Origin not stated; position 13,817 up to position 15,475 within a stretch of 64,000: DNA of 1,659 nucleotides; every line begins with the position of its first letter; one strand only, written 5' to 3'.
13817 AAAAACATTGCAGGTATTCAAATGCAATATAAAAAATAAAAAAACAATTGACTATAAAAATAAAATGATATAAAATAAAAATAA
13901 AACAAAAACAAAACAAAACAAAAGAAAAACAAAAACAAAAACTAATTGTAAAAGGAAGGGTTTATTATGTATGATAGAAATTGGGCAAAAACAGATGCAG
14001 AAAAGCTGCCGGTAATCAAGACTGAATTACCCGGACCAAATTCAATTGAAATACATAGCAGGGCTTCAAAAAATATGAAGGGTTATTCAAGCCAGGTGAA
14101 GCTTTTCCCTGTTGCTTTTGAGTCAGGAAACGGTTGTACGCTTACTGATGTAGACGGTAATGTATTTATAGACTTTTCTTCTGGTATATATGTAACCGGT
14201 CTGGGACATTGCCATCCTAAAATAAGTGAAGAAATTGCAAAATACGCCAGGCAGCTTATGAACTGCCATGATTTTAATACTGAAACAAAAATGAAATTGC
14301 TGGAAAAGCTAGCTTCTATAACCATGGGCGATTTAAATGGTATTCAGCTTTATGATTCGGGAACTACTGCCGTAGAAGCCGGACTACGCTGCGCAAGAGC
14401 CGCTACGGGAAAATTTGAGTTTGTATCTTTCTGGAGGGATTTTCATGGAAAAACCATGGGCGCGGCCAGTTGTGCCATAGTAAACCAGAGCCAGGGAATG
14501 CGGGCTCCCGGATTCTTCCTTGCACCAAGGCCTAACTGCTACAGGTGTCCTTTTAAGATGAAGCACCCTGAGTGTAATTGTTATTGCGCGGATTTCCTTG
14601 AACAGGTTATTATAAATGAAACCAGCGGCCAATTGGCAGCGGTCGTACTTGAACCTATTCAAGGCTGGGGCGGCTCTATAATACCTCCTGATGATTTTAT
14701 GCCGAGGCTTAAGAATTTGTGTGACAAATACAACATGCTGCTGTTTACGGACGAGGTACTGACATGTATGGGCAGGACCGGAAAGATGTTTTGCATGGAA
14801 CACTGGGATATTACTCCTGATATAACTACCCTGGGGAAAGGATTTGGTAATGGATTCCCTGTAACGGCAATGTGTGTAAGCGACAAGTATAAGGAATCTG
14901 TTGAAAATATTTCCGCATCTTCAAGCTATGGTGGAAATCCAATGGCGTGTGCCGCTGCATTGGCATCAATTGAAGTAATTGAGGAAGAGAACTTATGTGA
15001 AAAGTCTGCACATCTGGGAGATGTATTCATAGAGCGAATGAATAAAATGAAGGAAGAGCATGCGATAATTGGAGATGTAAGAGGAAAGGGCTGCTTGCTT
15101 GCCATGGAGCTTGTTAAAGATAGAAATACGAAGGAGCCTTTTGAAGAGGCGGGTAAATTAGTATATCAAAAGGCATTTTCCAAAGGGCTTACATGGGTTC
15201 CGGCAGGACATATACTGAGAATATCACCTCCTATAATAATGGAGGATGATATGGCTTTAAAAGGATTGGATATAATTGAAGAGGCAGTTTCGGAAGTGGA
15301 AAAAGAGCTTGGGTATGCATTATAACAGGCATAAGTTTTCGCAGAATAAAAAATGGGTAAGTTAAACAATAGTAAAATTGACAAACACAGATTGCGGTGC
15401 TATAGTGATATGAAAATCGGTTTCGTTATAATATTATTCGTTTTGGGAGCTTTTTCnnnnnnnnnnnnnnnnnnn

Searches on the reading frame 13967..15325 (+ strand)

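Call 69: search_protein_families(library=pfam, proteins=[window:13967-15325:+], max_evalue=0.00001)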
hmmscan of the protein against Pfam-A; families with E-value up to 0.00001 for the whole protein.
window:13967-15325:+ (452 aa): 1 family
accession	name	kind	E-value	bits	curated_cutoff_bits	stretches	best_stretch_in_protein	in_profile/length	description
PF00202.27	Aminotran_3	-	2.5e-96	323.3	30.5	1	43-441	5-403/403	Aminotransferase class-III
